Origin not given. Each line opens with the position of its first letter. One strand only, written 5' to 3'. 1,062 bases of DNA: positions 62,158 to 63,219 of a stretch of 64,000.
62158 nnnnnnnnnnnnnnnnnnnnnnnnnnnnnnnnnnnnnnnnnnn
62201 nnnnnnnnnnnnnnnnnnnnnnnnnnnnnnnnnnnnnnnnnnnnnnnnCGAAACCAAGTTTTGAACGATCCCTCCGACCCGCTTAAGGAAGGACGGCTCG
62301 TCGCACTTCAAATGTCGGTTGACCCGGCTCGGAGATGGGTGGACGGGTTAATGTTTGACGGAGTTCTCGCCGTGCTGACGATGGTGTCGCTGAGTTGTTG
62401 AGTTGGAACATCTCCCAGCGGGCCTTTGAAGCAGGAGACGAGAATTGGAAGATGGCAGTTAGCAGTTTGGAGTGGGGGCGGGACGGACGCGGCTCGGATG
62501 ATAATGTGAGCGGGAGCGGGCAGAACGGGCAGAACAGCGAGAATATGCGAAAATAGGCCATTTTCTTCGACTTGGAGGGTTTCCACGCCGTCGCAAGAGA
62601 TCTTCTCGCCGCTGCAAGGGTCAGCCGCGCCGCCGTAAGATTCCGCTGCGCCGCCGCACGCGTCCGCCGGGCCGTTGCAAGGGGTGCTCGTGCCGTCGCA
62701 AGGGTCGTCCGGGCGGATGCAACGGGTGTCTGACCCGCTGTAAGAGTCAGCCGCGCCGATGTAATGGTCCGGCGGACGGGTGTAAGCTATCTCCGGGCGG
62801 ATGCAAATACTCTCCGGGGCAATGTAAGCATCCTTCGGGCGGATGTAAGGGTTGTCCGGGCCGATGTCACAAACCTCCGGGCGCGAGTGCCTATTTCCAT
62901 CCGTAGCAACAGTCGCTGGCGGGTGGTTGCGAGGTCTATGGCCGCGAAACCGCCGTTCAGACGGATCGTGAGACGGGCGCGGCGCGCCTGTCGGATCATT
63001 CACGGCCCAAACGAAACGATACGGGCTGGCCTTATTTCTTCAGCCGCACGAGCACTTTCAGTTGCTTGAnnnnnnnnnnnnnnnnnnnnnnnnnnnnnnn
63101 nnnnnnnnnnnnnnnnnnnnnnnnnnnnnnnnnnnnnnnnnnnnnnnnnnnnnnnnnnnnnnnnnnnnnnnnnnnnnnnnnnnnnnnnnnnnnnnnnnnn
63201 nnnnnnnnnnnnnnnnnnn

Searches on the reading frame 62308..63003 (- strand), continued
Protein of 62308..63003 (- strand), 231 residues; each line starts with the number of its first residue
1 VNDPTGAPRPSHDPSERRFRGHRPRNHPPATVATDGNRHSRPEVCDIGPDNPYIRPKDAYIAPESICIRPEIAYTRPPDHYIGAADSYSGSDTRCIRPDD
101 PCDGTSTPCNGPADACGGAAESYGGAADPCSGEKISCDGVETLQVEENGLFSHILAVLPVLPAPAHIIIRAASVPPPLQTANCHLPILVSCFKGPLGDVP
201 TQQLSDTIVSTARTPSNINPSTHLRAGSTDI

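Call 59: search_dna_similar(query=L074:1145-1753:-, collection=plasmids, mode=protein, max_evalue=0.001, max_rows=15)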
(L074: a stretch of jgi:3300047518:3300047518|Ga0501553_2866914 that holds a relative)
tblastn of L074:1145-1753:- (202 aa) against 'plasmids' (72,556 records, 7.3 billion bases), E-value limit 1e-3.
Records with a match: 6; places in all: 13; records where one place covers at least 80% of the query: 0.
Best place of each record, by identity: <60% 6.
By first word of the organism name: Phyllobacterium 1; Treponema 1; Halorubrum 1; Pantoea 1; Brevibacillus 1; Borrelia 1.
By predicted mobility (MOB-suite, as given by PLSDB): non-mobilizable 6.
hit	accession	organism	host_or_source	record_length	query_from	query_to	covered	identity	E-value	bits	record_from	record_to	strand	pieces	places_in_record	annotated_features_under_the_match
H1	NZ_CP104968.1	Phyllobacterium sp. A18/5-2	Vicia costata,cell culture,root nodule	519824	4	124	60%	31.3%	9e-5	50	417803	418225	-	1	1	hypothetical protein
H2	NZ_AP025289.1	Treponema saccharophilum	-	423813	29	124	48%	33.3%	3e-6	54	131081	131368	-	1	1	none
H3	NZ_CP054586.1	Halorubrum sp. CBA1229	solar salt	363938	10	121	55%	27.8%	1e-4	49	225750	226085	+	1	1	archaea-specific SMC-related protein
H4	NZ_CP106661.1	Pantoea dispersa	Philodendron erubescens,Pure ...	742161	7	109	51%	20.4%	8e-9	62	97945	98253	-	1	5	YadA-like family protein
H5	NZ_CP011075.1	Brevibacillus laterosporus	Oryza sativa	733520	2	105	51%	18.3%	4e-8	60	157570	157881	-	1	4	hypothetical protein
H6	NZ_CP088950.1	Borrelia sp. RT1S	Varanus salvator,Bacterial ...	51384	13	109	48%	17.5%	1e-3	47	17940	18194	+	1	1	hypothetical protein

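Call 61: search_protein_families(library=pfam, proteins=[P0002, P0003, P0004, P0005, P0006], max_evalue=0.001)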
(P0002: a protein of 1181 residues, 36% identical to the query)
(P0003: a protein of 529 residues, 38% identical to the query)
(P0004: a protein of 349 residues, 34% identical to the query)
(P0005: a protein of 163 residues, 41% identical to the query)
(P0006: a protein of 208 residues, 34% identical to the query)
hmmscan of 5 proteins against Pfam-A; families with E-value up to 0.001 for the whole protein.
P0002 (1181 aa): 5 families
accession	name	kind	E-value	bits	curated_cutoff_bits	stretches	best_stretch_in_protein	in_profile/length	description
PF00041.27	fn3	-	2.6e-135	441.4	25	12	389-476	5-83/84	Fibronectin type III domain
PF25059.1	FN3_DSCAM-DSCAML_C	-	3.1e-65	217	39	0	411-478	16-81/89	DSCAM/DSCAML C-terminal Fn3-like domain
PF24908.1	Ig_SIBA-E_2nd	-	3.6e-13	50.1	27.8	0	50-96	7-52/117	Integrin beta-like protein A-E, second Ig-like domain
PF19433.5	NDNF_C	-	2.9e-12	46.8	26.5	0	730-776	126-172/175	Neuron-derived Neurotrophic Factor C-terminal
PF21347.3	DUF3108_like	-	5.9e-09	36.5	27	0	61-129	110-178/199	DUF3108-like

P0003 (529 aa): 1 family
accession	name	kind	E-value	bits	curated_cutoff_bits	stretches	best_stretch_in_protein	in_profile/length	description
PF01607.29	CBM_14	-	5.3e-10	39.7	22.1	1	317-371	1-53/53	Chitin binding Peritrophin-A domain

P0004 (349 aa): 3 families
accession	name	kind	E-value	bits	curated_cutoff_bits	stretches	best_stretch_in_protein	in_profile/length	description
PF00452.24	Bcl-2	-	1.9e-20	73.7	31.4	1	58-158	1-100/100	Apoptosis regulator proteins, Bcl-2 family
PF02180.22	BH4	-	1.9e-08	34.3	20.5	1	8-30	1-23/26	Bcl-2 homology region 4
PF21300.2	LbR_Ice_bind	-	2.4e-05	24.8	30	0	252-315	26-90/97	Grass antifreeze beta roll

P0005 (163 aa): 0 families

P0006 (208 aa): 0 families

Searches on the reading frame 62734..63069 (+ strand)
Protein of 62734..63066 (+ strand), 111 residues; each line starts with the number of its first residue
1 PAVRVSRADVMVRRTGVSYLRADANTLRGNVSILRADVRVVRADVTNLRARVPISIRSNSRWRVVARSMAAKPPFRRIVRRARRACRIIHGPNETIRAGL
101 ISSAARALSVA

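Call 41: search_protein_families(library=pfam, proteins=[window:62734-63066:+], max_evalue=10)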
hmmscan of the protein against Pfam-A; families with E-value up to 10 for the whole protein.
seq(111 aa): 0 families

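Call 52: predict_structure(protein=window:62764-63069:+)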
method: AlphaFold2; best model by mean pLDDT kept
length: 101 residues; sequences in the alignment: 1
mean_pLDDT: 56.7   pTM: 0.36
mean pLDDT of the five models: 56.7, 56.7, 51.9, 35.0, 33.2
residues with pLDDT >= 90: 0; 70-90: 1; 50-70: 75; < 50: 25
segments of 3 or more residues with pLDDT < 50: 1-4, 85-101
pLDDT, mean of each block of 10 residues (from residue 1): 47 62 66 66 60 57 61 59 50 42 32
secondary structure, 60 per line:
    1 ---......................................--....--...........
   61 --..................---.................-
elements in order: H4-41 H44-47 H50-60 H63-80 H84-100
